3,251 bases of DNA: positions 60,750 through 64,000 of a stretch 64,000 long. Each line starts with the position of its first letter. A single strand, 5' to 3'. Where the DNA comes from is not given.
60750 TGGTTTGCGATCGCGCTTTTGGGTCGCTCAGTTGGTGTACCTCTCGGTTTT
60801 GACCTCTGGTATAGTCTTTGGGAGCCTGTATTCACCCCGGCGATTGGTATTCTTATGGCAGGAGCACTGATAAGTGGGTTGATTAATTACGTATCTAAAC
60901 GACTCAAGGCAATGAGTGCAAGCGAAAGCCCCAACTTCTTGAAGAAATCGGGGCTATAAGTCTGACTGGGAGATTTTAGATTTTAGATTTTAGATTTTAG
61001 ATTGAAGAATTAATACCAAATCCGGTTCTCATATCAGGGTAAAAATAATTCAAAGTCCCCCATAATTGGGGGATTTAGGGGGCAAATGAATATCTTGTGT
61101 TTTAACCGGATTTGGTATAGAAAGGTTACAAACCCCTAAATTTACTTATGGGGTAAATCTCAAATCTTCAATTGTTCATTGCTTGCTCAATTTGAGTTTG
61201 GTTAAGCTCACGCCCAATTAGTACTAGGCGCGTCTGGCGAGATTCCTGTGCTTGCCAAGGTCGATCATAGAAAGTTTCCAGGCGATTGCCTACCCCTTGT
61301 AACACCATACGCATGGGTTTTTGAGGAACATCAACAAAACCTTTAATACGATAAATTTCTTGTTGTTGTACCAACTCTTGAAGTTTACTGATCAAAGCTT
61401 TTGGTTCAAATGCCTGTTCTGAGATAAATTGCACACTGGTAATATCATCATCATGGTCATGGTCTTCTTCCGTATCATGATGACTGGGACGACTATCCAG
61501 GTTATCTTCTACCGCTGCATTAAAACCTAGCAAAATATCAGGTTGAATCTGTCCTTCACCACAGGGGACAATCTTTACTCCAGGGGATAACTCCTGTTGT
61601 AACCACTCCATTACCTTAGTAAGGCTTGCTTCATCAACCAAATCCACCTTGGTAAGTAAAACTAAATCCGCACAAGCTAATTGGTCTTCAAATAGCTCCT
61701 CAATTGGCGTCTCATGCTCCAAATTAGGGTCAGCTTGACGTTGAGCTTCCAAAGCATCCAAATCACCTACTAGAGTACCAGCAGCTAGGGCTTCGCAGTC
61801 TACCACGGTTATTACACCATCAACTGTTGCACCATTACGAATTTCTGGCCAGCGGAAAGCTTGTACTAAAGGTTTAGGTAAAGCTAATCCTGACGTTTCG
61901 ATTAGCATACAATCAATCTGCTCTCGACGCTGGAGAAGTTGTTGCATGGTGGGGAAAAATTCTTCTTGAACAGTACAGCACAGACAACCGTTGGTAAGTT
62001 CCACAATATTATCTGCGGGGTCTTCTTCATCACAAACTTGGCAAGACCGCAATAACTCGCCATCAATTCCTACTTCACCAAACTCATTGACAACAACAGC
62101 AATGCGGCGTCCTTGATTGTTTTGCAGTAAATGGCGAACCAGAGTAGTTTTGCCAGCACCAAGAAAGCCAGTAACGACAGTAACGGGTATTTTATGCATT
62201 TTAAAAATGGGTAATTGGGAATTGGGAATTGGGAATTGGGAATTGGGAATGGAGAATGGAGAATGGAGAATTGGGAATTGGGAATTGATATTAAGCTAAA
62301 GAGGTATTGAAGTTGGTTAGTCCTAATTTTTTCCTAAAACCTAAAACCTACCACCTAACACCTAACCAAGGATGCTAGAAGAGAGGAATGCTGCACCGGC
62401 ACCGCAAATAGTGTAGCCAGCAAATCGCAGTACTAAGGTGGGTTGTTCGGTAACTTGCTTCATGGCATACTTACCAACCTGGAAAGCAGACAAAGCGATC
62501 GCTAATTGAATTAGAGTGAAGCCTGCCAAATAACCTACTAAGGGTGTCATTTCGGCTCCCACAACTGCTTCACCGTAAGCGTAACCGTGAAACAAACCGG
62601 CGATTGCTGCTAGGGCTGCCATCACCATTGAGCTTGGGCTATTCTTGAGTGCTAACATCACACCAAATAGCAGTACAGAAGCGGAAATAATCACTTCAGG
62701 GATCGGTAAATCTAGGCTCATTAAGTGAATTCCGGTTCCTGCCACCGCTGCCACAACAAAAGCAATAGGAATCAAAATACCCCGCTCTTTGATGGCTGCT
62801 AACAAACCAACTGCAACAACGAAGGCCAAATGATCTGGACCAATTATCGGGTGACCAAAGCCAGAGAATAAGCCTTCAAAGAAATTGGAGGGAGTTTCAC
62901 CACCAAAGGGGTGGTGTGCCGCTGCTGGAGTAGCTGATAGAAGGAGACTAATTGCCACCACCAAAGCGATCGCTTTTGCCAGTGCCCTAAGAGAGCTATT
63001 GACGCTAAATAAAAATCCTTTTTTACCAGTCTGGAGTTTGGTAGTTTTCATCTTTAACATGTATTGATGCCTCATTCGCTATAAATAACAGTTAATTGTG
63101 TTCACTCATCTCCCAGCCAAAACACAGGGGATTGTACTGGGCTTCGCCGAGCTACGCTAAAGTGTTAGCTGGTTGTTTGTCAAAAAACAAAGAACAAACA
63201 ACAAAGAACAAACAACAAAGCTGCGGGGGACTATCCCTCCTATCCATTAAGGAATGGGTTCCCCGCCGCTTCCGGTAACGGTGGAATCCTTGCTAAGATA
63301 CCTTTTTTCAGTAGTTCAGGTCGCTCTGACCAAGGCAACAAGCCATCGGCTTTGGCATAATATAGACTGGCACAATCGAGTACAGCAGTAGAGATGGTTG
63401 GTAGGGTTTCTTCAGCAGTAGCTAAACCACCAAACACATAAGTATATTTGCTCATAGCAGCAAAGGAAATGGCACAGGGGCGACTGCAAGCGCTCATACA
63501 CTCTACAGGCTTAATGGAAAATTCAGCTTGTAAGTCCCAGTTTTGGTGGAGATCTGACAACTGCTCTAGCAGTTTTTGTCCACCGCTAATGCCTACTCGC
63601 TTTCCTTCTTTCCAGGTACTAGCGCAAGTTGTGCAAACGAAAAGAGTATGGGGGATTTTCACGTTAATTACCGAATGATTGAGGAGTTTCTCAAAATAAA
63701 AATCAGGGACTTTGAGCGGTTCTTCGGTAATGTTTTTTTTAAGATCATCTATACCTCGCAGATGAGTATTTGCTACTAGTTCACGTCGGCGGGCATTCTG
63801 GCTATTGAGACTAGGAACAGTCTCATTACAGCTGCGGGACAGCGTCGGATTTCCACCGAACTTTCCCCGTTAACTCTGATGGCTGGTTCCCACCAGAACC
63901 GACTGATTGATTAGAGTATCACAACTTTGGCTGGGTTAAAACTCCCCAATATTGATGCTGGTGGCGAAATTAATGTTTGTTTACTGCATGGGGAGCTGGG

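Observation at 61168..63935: Cobalamin riboswitch in front of a DUF1636-HupE/UreJ-CobW(COG0523) operon, 7 kb from B12-dependent metH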

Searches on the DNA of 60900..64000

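Call 73: search_rna_families(source=window, start=60900, end=64000, threshold=evalue, max_evalue=1)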
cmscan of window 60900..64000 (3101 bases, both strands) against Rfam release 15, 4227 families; matches with E-value up to 1: 2.
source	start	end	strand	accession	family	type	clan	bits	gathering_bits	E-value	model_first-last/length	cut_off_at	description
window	63770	63918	-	RF00174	Cobalamin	Cis-reg; riboswitch;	CL00101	54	31.5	6e-12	1-189/189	no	Cobalamin riboswitch aptamer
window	61058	61134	-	RF00628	RgsA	Gene; sRNA;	-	17.7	88.4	0.23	1-194/194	no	RgsA sRNA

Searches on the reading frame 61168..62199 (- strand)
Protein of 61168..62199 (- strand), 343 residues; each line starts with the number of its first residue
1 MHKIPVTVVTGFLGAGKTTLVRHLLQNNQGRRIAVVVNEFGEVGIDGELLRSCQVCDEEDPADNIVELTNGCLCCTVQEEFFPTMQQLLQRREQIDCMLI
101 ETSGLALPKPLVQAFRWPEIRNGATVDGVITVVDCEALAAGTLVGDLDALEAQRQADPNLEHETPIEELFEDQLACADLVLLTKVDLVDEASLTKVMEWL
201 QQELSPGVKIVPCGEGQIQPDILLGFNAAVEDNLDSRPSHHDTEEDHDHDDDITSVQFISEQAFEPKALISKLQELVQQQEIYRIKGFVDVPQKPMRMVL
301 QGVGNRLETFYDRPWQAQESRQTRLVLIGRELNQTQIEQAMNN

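Call 4: search_protein_families(library=pfam, proteins=[window:61168-62199:-], max_evalue=0.01)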
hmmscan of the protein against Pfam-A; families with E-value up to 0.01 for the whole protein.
window:61168-62199:- (343 aa): 9 families
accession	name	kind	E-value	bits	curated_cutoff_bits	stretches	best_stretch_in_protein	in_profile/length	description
PF02492.25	cobW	-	6.5e-61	205.5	20.7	1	5-211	1-179/180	CobW/HypB/UreG, nucleotide-binding domain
PF07683.19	CobW_C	-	3.1e-21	75.5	22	1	253-342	1-91/94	Cobalamin synthesis protein cobW C-terminal domain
PF00009.33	GTP_EFTU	-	4e-05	23.7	26.5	0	120-262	87-171/188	Elongation factor Tu GTP binding domain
PF13401.12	AAA_22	-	8.8e-05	23.3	27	1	6-45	7-50/130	AAA domain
PF13191.12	AAA_16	-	0.0015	19.5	32.6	1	5-43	25-63/167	AAA ATPase domain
PF03205.20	MobB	-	0.0023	18.3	26.6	1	8-101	3-97/133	Molybdopterin guanine dinucleotide synthesis protein B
PF03193.22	RsgA_GTPase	-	0.0053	17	30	0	6-29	108-131/174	RsgA GTPase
PF13238.12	AAA_18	-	0.0058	17.5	29.4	0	8-65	2-60/128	AAA domain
PF02367.23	TsaE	-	0.0087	16.5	26.6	0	6-28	23-45/128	Threonylcarbamoyl adenosine biosynthesis protein TsaE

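Call 5: search_protein_families(library=ncbifam, proteins=[window:61168-62199:-], max_evalue=0.01)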
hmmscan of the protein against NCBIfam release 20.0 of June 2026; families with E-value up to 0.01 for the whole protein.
window:61168-62199:- (343 aa): 8 families
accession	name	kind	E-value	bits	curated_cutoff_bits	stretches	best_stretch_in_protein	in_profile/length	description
TIGR02475.1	CobW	equivalog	1.6e-153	510.6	332.1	1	2-340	2-341/342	cobalamin biosynthesis protein CobW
NF038288.1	chaper_GTP_ZigA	equivalog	4.5e-49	167.4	600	1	4-295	1-294/390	zinc metallochaperone GTPase ZigA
NF008578.0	PRK11537.1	equivalog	2.3e-45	155.2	361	1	1-341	1-313/318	GTPase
NF041053.1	CobW_rel_Se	equivalog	2.8e-16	59.7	180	1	6-137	3-127/195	CobW-related selenoprotein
NF047431.1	hiber_recruit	equivalog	1.4e-10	40.7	375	1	4-318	2-318/402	ribosome hibernation factor-recruiting GTPase MRF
TIGR00073.1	hypB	equivalog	0.00012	21.7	121.2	0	174-212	155-194/217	hydrogenase nickel incorporation protein HypB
TIGR03015.1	pepcterm_ATPase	hypoth_equivalog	0.00044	19.8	324.5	1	8-34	47-73/269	XrtA/PEP-CTERM system-associated ATPase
TIGR00176.1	mobB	equivalog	0.0095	16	76.2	0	6-101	1-96/155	molybdopterin-guanine dinucleotide biosynthesis protein B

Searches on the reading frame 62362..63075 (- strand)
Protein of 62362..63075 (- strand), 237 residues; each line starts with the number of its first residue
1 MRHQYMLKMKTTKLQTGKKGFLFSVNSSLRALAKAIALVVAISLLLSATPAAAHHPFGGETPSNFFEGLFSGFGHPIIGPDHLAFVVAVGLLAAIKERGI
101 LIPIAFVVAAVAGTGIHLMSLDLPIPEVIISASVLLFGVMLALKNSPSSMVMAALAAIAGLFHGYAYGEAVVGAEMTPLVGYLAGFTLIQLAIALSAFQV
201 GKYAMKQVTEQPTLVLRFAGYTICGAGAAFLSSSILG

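Call 4: search_protein_families(library=pfam, proteins=[window:62362-63075:-], max_evalue=0.01)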
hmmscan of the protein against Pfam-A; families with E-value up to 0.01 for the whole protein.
window:62362-63075:- (237 aa): 2 families
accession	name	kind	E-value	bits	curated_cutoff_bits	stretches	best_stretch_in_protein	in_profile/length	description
PF04955.18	HupE_UreJ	-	7.4e-42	143.3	23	1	43-229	2-178/179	HupE / UreJ protein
PF13795.12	HupE_UreJ_2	-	0.00047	20.3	24.5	1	71-200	4-148/156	HupE / UreJ protein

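Call 5: search_protein_families(library=ncbifam, proteins=[window:62362-63075:-], max_evalue=0.01)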
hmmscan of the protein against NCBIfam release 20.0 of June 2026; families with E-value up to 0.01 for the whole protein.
window:62362-63075:- (237 aa): 0 families
